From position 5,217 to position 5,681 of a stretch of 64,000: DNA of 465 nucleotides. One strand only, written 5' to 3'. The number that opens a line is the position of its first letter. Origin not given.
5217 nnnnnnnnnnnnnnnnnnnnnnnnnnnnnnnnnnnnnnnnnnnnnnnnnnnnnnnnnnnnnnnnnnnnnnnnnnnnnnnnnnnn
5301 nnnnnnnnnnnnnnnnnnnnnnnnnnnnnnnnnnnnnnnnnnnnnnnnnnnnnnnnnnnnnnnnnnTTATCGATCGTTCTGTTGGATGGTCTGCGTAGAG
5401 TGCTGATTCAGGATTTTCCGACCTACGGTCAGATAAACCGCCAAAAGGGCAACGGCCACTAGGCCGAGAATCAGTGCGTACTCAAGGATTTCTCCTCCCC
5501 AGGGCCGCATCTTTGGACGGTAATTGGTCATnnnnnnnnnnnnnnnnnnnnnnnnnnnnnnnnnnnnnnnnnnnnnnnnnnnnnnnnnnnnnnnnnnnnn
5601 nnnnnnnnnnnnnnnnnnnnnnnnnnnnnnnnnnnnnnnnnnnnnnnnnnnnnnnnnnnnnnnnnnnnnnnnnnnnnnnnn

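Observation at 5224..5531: Two tandem unannotated Flp/Fap-type pilin micro-genes beside a MarR gene, wedged between secY and adk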

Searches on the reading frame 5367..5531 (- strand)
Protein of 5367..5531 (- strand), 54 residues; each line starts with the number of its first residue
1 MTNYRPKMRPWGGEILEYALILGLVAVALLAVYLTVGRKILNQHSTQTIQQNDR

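Call 4: search_protein_families(library=pfam, proteins=[window:5370-5531:-], max_evalue=10)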
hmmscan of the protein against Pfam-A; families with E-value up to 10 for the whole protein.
seq(54 aa): 3 families
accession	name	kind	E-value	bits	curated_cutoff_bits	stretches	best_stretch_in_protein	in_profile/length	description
PF04964.19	Flp_Fap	-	8.1e-05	22.8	32.2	1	17-42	12-37/46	Flp/Fap pilin component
PF23960.2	DUF7289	-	0.072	13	27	1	14-52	5-43/238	Family of unknown function (DUF7289)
PF15833.10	DUF4714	-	0.13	12.8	27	1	15-37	86-109/149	Domain of unknown function (DUF4714)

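Call 5: find_homologous_proteins(query=window:5370-5531:-, max_evalue=0.01)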
Query seq(54 aa): 1 candidates shared short words with the query, none scored E <= 0.01.

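Call 8: find_encoding_contigs(protein=window:5367-5531:-, flank=10000)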
Protein window:5367-5531:- (54 aa): no gene with exactly this product is on record in the collection.

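Call 11: find_related_loci(query=window:5370-5531:-, collection=genome_contigs, flank=10000)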
Query seq(54 aa) (54 aa) in genome_contigs; peptide patterns used: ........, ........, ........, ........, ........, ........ (x = any residue, [..] = any of these).
600 stretches matched a pattern, but none encodes a relative of the query by tblastn (E <= 1e-3).

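Call 15: find_related_loci(query=window:5370-5531:-, collection=metagenome_contigs, flank=10000)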
Query seq(54 aa) (54 aa) in metagenome_contigs; peptide patterns used: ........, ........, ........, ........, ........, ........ (x = any residue, [..] = any of these).
600 stretches matched a pattern (row limit reached: there are more); 2 encode a relative of the query (tblastn E <= 1e-3); 2 distinct loci.
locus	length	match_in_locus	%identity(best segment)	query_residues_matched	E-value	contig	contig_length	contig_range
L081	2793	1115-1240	48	9-47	2e-7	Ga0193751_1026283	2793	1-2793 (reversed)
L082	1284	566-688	49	9-46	2e-7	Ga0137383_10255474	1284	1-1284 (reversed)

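Call 25: search_protein_representatives(protein=window:5367-5531:-)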
Query: 54 residues. Proteins with E-value up to 0.001 (for the whole library): 3; up to 1e-10: 0; up to 1e-30: 0. The best 3 are listed.
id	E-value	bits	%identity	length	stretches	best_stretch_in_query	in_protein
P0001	4.0e-04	36.2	58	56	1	11-46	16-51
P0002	5.8e-04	35.7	57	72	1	10-44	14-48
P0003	7.9e-04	35.2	62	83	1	11-42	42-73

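Call 27: find_encoding_contigs(protein=P0001, flank=10000, max_places=4)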
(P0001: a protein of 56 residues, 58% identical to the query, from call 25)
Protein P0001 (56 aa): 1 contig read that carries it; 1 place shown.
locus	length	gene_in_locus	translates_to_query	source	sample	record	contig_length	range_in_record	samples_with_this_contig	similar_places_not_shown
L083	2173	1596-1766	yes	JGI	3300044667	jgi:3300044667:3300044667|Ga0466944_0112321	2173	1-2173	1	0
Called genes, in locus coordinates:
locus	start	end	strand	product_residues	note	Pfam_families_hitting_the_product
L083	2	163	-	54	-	?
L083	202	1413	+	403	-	PF01266:DAO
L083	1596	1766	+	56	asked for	PF04964:Flp_Fap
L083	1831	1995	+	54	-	PF04964:Flp_Fap (weak)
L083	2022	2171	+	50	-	?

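Call 28: search_protein_families(library=pfam, proteins=[P0001, P0002, P0003], max_evalue=0.01)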
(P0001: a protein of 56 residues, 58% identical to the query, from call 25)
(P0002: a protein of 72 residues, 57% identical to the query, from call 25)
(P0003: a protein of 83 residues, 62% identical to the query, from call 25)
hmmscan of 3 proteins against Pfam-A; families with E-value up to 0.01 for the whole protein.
P0001 (56 aa): 1 family
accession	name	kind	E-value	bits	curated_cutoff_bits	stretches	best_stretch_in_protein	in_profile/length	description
PF04964.19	Flp_Fap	-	1.7e-07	31.4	32.2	1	12-54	2-44/46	Flp/Fap pilin component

P0002 (72 aa): 1 family
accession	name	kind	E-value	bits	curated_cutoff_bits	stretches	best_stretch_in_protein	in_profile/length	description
PF04964.19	Flp_Fap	-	0.0014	18.8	32.2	1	21-44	12-35/46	Flp/Fap pilin component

P0003 (83 aa): 1 family
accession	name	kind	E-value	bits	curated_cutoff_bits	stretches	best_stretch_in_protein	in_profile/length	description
PF04964.19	Flp_Fap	-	2.9e-06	27.4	32.2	1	38-81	2-45/46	Flp/Fap pilin component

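Call 50: find_homologous_proteins(query=A2, max_evalue=0.01)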
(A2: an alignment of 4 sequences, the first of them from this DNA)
Query A2 (4 sequences) (54 aa, profile of the alignment): 72 proteins with E <= 0.01 among 2695 candidates.
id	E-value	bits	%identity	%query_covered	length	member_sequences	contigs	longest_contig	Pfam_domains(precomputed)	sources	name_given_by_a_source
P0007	2.7e-19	86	52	43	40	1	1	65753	-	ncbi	-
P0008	3.9e-18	83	42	44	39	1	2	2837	-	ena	-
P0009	1.6e-5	42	63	59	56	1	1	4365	PF04964.20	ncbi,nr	ncbi:MAG TPA: Flp family type IVb pilin [Tepidisphaeraceae bacterium]|nr:Flp family type IVb pilin [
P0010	4.4e-5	41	70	56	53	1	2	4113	PF04964.20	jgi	jgi:Flp pilus assembly pilin Flp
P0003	5.1e-5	41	63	59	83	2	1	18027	PF04964.20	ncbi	ncbi:MAG: Flp family type IVb pilin [Bacillota bacterium]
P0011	7.1e-5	40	57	65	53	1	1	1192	PF04964.20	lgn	-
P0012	8.8e-5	40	57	65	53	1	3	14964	PF04964.20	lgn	-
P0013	9.3e-5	40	63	56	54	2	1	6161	PF04964.20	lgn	-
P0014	1.2e-4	39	66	59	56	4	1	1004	-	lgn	-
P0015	1.2e-4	39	57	65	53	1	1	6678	PF04964.20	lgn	-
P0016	1.3e-4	39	57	65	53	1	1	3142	PF04964.20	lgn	-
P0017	1.6e-4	39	67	56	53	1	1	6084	PF04964.20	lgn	-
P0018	1.8e-4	39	57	65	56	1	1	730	-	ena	-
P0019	2.1e-4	39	57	65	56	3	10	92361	PF04964.20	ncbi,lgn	-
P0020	2.8e-4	38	86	26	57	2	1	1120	PF04964.20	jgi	-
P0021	3.3e-4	38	63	59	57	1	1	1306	PF04964.20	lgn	-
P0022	3.7e-4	38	63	59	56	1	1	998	PF04964.20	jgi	jgi:Flp pilus assembly pilin Flp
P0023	3.8e-4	38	70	56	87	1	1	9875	PF04964.20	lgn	-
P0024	4.1e-4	38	63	59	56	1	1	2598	PF04964.20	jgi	jgi:Flp pilus assembly pilin Flp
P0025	4.1e-4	38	86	26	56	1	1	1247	PF04964.20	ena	-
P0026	4.5e-4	38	86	26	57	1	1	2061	PF04964.20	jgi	jgi:Flp pilus assembly pilin Flp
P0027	4.6e-4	38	67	56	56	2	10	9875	PF04964.20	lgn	-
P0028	4.9e-4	38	51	65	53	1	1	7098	PF04964.20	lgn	-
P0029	5.0e-4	38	57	56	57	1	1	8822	PF04964.20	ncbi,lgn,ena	-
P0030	5.7e-4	37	86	26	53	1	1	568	PF04964.20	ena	-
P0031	6.1e-4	37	49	65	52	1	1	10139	PF04964.20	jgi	-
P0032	6.7e-4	37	70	56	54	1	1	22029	PF04964.20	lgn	-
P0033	7.8e-4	37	66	59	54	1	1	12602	PF04964.20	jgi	jgi:Flp pilus assembly pilin Flp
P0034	9.7e-4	37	54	65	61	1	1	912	PF04964.20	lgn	-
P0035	1.0e-3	37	63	56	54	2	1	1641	PF04964.20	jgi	jgi:Flp pilus assembly pilin Flp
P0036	1.0e-3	37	49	65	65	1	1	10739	PF04964.20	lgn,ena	-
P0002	1.1e-3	36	49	78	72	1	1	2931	-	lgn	-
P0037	1.1e-3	36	86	26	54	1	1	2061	PF04964.20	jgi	jgi:Flp pilus assembly pilin Flp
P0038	1.1e-3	36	67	56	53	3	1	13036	PF04964.20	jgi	jgi:pilus assembly protein Flp/PilA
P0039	1.2e-3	36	63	44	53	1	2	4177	PF04964.20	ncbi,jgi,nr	ncbi:MAG: Flp/Fap pilin component [Blastocatellia bacterium]|jgi:Flp pilus assembly pilin Flp|nr:Flp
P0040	1.3e-3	36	57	65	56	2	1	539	PF04964.20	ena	-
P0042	1.3e-3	36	63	44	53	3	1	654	PF04964.20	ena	-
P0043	1.3e-3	36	70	56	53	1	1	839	PF04964.20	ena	-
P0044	1.6e-3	36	63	44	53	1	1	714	PF04964.20,PF14029.12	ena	-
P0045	1.7e-3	36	63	59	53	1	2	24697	PF04964.20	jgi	jgi:Flp pilus assembly pilin Flp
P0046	1.7e-3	36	56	59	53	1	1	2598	PF04964.20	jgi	jgi:Flp pilus assembly pilin Flp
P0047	1.7e-3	36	51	65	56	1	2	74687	-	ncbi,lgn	-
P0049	1.9e-3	36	53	56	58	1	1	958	PF04964.20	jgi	jgi:pilus assembly protein Flp/PilA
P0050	2.6e-3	35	86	26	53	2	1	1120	PF04964.20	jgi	-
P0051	2.9e-3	35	86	26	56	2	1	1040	PF04964.20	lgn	-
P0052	3.1e-3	35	54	65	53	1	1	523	PF04964.20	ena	-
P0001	3.2e-3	35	60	65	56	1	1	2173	PF04964.20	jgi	jgi:Flp pilus assembly pilin Flp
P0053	3.2e-3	35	86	26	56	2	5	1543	PF04964.20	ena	-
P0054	3.2e-3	35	86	26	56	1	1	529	PF04964.20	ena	-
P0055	3.3e-3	35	86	26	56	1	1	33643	PF04964.20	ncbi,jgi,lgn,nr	ncbi:MAG TPA: Flp family type IVb pilin [Tepidisphaeraceae bacterium]|jgi:Flp pilus assembly pilin F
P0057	3.8e-3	35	54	65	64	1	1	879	PF04964.20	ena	-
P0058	3.8e-3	35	54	65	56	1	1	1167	PF04964.20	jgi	jgi:pilus assembly protein Flp/PilA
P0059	4.0e-3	35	57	69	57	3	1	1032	PF04964.20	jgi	jgi:Flp pilus assembly pilin Flp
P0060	4.7e-3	34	56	59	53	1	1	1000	PF04964.20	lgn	-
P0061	4.8e-3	34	54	65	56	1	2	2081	PF04964.20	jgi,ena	jgi:Flp pilus assembly pilin Flp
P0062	5.8e-3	34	86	26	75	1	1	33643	PF04964.20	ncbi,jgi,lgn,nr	ncbi:MAG TPA: Flp family type IVb pilin [Tepidisphaeraceae bacterium]|jgi:Flp pilus assembly pilin F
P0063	5.9e-3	34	86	26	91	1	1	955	PF04964.20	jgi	jgi:Flp pilus assembly pilin Flp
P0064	6.1e-3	34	54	65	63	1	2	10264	PF04964.20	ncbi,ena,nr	ncbi:MAG: Flp family type IVb pilin [Phycisphaerae bacterium]|nr:Flp family type IVb pilin [Tepidisp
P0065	6.9e-3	34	54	65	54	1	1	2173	PF04964.20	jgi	jgi:Flp pilus assembly pilin Flp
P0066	7.4e-3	34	60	56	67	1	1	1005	PF04964.20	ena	-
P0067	7.4e-3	34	60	56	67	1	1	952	PF04964.20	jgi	-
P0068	7.9e-3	34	56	30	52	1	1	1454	PF04964.20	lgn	-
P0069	8.2e-3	34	80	19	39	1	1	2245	PF04964.20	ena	-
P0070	8.4e-3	34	51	76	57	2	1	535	PF04964.20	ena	-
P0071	8.5e-3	34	54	65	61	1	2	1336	PF04964.20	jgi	jgi:Flp pilus assembly pilin Flp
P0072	8.7e-3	34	60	56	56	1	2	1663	PF04964.20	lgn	-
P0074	9.4e-3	33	59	59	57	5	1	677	PF04964.20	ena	-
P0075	9.4e-3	33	58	44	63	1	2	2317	PF04964.20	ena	-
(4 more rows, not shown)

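Call 52: find_encoding_contigs(protein=P0047, flank=10000, max_places=2)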
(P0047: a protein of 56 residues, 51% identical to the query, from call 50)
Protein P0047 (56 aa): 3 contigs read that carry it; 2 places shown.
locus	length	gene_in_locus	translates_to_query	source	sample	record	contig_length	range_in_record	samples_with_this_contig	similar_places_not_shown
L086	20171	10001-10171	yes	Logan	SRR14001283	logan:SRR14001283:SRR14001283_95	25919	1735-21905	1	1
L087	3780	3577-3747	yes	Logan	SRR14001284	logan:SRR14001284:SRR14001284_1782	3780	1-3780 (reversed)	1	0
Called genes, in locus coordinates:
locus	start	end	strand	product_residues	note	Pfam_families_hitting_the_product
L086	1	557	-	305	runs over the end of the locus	PF02616:SMC_ScpA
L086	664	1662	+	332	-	PF13580:SIS_2 (faint), PF01380:SIS, PF00571:CBS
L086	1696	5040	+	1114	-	PF03968:LptD_N (faint)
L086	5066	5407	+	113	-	PF00903:Glyoxalase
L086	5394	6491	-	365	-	PF04055:Radical_SAM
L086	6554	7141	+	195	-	PF14697:Fer4_21 (weak), PF00037:Fer4 (weak), PF12797:Fer4_2 (faint), PF13237:Fer4_10 (faint), PF12838:Fer4_7, PF13187:Fer4_9 (weak)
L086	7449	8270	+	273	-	PF05721:PhyH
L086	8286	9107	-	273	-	PF02735:Ku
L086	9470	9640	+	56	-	PF04964:Flp_Fap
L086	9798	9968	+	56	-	PF04964:Flp_Fap (weak)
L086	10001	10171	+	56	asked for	-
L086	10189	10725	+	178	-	PF01478:Peptidase_A24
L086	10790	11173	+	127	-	PF07811:TadE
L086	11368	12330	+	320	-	PF08666:SAF (weak), PF16976:RcpC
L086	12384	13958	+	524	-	PF13629:T2SS-T3SS_pil_N, PF00263:Secretin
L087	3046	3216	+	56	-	PF04964:Flp_Fap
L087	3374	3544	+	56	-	PF04964:Flp_Fap (weak)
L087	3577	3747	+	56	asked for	-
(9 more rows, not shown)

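Call 53: find_encoding_contigs(protein=P0019, flank=10000, max_places=2)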
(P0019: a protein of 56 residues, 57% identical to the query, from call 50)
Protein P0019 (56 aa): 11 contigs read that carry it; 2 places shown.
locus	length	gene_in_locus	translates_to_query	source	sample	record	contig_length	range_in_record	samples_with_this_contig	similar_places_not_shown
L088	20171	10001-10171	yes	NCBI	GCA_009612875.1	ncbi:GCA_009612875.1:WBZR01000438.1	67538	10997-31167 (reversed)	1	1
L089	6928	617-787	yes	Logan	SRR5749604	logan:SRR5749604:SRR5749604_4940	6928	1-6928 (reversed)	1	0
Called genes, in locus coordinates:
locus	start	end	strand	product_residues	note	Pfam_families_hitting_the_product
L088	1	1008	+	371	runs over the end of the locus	PF00154:RecA_N, PF08423:Rad51 (weak), PF27531:MT3502_N (faint), PF21096:RecA_C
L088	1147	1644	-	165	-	-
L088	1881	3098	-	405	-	PF00291:PALP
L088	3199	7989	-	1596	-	PF08471:Ribonuc_red_2_N, PF02867:Ribonuc_red_lgC, PF14890:Intein_splicing, PF14528:LAGLIDADG_3 (weak), PF02867:Ribonuc_red_lgC, PF12637:TSCPD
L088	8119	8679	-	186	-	PF22769:DCD, PF00692:dUTPase (weak)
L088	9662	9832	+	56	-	PF04964:Flp_Fap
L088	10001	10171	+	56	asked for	PF04964:Flp_Fap (weak)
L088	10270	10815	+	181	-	PF01478:Peptidase_A24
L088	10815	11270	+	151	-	PF07811:TadE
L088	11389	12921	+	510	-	PF00370:FGGY_N, PF02782:FGGY_C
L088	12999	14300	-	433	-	PF02684:LpxB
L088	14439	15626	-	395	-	PF11376:DUF3179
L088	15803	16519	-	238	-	-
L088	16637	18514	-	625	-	PF00916:Sulfate_transp, PF01740:STAS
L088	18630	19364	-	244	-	PF01553:Acyltransferase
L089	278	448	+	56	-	PF04964:Flp_Fap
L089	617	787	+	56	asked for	PF04964:Flp_Fap (weak)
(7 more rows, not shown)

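Call 63: search_protein_families(library=ncbifam, proteins=[window:5370-5531:-], max_evalue=0.01)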
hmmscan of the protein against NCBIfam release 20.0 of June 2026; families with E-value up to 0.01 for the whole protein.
seq(54 aa): 0 families

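Call 64: search_protein_families(library=pfam, proteins=[P0009, P0010, P0047, P0019], max_evalue=1)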
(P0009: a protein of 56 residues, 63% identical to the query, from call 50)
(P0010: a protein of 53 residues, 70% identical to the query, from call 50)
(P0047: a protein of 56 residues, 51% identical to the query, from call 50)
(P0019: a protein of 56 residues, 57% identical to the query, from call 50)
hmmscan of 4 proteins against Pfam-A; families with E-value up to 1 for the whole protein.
P0009 (56 aa): 2 families
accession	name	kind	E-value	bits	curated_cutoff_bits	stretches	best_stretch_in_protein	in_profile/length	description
PF04964.19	Flp_Fap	-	9.9e-08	32.1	32.2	1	12-55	2-45/46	Flp/Fap pilin component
PF23960.2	DUF7289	-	0.023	14.7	27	1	19-48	5-33/238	Family of unknown function (DUF7289)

P0010 (53 aa): 2 families
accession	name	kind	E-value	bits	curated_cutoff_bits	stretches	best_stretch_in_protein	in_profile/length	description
PF04964.19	Flp_Fap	-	2e-07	31.1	32.2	1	9-53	2-46/46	Flp/Fap pilin component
PF23960.2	DUF7289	-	0.1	12.5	27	1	16-42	5-31/238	Family of unknown function (DUF7289)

P0047 (56 aa): 2 families
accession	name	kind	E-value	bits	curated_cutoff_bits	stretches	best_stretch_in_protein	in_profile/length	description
PF04964.19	Flp_Fap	-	0.00016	21.9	32.2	1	13-56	3-46/46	Flp/Fap pilin component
PF23960.2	DUF7289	-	0.25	11.3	27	1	19-47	5-32/238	Family of unknown function (DUF7289)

P0019 (56 aa): 2 families
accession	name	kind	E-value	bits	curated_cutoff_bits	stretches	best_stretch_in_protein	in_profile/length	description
PF04964.19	Flp_Fap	-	9.3e-07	29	32.2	1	11-55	1-45/46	Flp/Fap pilin component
PF23960.2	DUF7289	-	0.099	12.6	27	1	19-47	5-32/238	Family of unknown function (DUF7289)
